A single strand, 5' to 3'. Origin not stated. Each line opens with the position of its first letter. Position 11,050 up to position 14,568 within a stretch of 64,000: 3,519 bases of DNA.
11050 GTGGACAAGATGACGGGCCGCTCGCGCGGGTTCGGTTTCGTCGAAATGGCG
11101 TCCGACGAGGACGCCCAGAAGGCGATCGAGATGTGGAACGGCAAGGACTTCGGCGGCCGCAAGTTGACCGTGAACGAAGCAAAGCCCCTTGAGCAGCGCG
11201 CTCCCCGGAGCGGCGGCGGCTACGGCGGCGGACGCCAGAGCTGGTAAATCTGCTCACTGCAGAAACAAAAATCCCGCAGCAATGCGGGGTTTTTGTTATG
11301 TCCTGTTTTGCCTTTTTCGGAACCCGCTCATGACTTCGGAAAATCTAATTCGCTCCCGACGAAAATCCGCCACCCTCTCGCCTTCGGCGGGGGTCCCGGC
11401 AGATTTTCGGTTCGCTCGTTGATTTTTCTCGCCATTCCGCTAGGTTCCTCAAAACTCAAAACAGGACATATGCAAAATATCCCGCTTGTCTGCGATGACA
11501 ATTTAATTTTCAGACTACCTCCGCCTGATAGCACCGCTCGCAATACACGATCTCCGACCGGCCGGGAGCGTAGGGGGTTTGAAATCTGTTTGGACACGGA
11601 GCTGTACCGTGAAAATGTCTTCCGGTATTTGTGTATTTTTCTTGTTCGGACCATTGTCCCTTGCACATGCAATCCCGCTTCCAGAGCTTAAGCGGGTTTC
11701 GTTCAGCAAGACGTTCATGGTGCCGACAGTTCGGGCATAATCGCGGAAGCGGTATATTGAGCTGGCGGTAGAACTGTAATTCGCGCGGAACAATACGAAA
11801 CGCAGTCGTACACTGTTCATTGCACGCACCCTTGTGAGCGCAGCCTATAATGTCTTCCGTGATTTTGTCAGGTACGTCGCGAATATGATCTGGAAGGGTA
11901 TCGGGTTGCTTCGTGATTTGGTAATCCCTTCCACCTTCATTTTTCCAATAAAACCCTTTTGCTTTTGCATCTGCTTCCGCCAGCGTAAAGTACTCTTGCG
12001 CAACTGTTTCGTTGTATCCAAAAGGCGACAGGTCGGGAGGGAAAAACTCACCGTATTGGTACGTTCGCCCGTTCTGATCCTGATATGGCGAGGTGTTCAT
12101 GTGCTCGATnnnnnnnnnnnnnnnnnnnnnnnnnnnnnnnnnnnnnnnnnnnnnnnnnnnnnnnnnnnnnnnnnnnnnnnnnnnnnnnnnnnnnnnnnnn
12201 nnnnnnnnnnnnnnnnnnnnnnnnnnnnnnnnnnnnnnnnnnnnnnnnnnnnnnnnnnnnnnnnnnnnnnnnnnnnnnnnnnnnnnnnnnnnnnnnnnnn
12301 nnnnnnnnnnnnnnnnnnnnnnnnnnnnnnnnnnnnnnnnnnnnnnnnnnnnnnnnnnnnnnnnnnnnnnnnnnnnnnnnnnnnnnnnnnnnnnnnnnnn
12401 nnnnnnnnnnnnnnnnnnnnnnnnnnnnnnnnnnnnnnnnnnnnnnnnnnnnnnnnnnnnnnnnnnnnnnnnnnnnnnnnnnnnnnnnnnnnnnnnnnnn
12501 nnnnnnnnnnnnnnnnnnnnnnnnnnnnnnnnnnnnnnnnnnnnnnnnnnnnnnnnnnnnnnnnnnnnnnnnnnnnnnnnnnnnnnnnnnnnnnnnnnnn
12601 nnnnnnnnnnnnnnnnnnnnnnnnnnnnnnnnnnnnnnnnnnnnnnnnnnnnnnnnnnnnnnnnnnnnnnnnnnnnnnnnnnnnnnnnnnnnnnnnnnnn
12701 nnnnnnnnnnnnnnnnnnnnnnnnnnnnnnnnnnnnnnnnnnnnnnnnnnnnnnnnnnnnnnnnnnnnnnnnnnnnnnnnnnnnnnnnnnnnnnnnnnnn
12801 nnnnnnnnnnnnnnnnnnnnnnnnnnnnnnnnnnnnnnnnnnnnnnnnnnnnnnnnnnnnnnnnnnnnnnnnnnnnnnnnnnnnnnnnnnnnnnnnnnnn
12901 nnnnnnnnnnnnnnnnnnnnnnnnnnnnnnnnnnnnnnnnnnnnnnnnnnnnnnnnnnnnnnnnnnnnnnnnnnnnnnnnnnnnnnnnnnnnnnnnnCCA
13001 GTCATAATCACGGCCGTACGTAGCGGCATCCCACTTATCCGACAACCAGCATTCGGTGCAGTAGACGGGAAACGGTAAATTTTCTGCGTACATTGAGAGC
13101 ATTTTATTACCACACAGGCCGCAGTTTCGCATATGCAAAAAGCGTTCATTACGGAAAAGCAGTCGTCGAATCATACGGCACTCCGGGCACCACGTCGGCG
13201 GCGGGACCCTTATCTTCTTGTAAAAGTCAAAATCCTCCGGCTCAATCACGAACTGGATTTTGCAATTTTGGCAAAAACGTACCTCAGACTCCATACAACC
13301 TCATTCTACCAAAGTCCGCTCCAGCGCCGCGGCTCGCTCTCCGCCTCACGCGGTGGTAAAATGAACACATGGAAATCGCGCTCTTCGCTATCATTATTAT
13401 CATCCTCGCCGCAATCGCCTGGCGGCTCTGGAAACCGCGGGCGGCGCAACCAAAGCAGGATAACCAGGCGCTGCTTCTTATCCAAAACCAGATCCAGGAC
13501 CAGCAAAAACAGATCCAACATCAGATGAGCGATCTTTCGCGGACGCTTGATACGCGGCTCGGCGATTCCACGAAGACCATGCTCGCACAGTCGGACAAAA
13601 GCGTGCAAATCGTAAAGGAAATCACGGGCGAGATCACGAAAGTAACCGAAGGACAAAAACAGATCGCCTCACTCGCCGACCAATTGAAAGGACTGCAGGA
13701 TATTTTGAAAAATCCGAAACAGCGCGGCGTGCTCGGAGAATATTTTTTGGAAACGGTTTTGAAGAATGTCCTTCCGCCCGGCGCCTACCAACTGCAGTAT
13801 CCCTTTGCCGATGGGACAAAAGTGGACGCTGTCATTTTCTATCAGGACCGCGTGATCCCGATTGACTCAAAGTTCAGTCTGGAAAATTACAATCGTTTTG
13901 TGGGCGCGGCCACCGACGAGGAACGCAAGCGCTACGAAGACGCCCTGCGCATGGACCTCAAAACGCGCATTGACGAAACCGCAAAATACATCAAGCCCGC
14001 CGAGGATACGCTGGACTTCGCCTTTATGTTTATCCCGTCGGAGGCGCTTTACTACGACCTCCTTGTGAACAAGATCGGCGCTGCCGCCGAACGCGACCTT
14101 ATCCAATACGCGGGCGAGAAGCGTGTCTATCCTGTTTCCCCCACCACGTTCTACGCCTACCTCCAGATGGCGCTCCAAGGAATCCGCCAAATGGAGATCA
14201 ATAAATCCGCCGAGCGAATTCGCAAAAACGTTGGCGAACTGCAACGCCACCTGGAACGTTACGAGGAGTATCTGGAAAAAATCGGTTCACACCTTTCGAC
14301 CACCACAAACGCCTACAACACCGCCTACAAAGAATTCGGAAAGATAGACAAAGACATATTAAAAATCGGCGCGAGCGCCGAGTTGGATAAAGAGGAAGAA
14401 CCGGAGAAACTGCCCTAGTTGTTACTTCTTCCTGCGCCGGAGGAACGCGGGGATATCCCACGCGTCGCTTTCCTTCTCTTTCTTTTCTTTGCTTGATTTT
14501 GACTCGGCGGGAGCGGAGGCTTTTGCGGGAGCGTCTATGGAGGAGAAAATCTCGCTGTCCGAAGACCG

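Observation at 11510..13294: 594-aa protein packed with CxxC zinc ribbons and no recognisable family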

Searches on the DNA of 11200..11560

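Call 94: search_rna_families(source=window, start=11200, end=11560, threshold=evalue, max_evalue=1)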
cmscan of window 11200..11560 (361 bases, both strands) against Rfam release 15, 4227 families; matches with E-value up to 1: 17.
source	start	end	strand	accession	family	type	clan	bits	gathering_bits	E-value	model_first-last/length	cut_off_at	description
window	11264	11408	-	RF01408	sraL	Gene; sRNA;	-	27.2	39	0.00026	1-142/142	no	sraL Hfq binding RNA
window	11240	11318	+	RF01770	rimP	Cis-reg; leader;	-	25.1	47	0.048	1-102/102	no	Gammaprotebacteria rimP leader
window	11264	11333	-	RF02075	STnc230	Gene; sRNA;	-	23.6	50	0.28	1-83/83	no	Enterobacterial sRNA STnc230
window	11234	11298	+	RF00506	Thr_leader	Cis-reg; leader;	-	23.2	55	0.03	1-118/118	no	Threonine operon leader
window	11243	11293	+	RF01393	isrJ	Gene; sRNA;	-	22.8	37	0.041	1-75/75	no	isrJ Hfq binding RNA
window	11261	11302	+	RF01914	mir-932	Gene; miRNA;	-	21.2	54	0.022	1-76/76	no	mir-932 microRNA precursor family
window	11263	11323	-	RF00506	Thr_leader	Cis-reg; leader;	-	20.7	55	0.12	1-118/118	no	Threonine operon leader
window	11230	11300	+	RF02059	STnc50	Gene; sRNA;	-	20.3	55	0.51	1-84/84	no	Salmonella enterica sRNA STnc40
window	11236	11297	+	RF00513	Trp_leader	Cis-reg; leader;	-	20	41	0.11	1-100/100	no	Tryptophan operon leader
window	11262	11425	-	RF00514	His_leader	Cis-reg; leader;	-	19.8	49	0.47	1-126/126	no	Histidine operon leader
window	11268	11370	-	RF00195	RsmY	Gene; sRNA;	CL00106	19.7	57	0.0085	1-121/121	no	RsmY RNA family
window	11259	11365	-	RF01772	rnk_pseudo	Cis-reg; leader;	-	19.2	55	0.6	1-108/108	no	Pseudomonas rnk leader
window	11233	11302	+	RF01772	rnk_pseudo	Cis-reg; leader;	-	18.7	55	0.76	1-108/108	no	Pseudomonas rnk leader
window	11266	11300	-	RF02621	BSnc120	Gene; sRNA;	-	18.5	114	0.15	36-70/88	no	Brucella sRNA 120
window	11200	11297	+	RF00512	Leu_leader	Cis-reg; leader;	-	17.7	50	0.3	57-148/148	5'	Leucine operon leader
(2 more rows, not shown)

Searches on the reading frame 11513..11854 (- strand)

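Call 64: search_protein_families(library=pfam, proteins=[window:11513-11854:-], max_evalue=10)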
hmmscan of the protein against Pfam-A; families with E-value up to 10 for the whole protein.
seq(114 aa): 2 families
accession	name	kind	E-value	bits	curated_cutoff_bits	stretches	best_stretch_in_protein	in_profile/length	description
PF23477.1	zf_Tbcl_2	-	0.031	14.4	27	1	86-111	10-35/37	Probable treble clef zinc finger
PF13719.11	Zn_ribbon_5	-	0.45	10.8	29.3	1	13-25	6-18/37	zinc-ribbon domain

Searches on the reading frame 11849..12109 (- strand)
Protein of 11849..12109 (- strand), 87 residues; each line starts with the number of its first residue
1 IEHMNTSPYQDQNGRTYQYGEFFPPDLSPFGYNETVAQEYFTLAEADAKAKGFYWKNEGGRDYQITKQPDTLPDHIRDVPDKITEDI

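Call 84: search_solved_structures(query=A4, max_evalue=10, show_alignments=2)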
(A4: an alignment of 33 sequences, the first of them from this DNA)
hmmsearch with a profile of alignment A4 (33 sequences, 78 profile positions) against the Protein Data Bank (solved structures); distinct sequences matched with E-value up to 10: 0.
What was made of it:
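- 11849..12142 (-): Helix 385-401 plus the M domain (residues 402-482). The domain is acidic (pI 4.6) and carries the near-invariant motif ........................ (12008-12055). No PDB sequence match even with a domain profile (call 84).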

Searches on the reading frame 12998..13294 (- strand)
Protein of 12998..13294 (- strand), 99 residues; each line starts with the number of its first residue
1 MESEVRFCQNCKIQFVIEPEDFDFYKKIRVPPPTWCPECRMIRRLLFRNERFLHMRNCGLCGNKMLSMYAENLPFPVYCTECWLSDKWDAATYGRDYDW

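Call 64: search_protein_families(library=pfam, proteins=[window:12998-13294:-], max_evalue=10)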
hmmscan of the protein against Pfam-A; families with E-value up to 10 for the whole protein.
seq(99 aa): 10 families
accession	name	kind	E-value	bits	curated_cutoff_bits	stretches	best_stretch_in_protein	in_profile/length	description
PF13451.12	zf_Tbcl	-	0.0038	17.6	24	1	6-43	5-43/48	Probable treble clef domain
PF12773.13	DZR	-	0.065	13.9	27.3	1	3-41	10-32/45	Double zinc ribbon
PF24921.1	RING_XB3-XBAT31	-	0.17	12.4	50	1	6-40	20-52/57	E3 ubiquitin-protein ligase XB3/XBAT31 RING finger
PF17026.10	zf-RRPl_C4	-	0.53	10.9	28.9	0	55-82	1-24/108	Putative ribonucleoprotein zinc-finger pf C4 type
PF23477.1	zf_Tbcl_2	-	0.68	10.1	27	1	76-85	26-35/37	Probable treble clef zinc finger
PF09723.15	Zn_ribbon_8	-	1.5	9.3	34.4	1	8-44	8-39/41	Zinc ribbon domain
PF24292.1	DUF7479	-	2.2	8.9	27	1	7-42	4-39/60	Domain of unknown function (DUF7479)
PF06044.18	DpnI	-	2.5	8.1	26.7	1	56-82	32-59/183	Dam-replacing family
PF14205.11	Cys_rich_KTR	-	3.9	7.8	25.5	0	58-82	6-33/54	Cysteine-rich KTR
PF16366.10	CEBP_ZZ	-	8.2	7.2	29.8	1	52-85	8-42/58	Cytoplasmic polyadenylation element-binding protein ZZ domain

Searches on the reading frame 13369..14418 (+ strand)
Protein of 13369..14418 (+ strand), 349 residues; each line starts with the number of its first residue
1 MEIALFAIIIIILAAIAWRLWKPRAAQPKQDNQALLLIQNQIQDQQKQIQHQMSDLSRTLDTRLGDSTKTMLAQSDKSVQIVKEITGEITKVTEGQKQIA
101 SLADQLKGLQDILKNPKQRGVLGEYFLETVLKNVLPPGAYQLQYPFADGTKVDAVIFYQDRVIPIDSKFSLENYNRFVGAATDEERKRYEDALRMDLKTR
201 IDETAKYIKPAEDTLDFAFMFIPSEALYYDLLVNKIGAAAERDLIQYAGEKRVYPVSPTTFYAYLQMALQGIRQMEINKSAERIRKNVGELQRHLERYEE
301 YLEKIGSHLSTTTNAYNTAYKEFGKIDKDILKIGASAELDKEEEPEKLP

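Call 43: search_protein_families(library=pfam, proteins=[window:13369-14418:+], max_evalue=0.001)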
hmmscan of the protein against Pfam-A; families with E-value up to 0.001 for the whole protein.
window:13369-14418:+ (349 aa): 1 family
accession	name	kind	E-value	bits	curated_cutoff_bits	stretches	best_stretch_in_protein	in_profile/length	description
PF02646.22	RmuC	-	1.3e-56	192.3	26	1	52-323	2-270/291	RmuC family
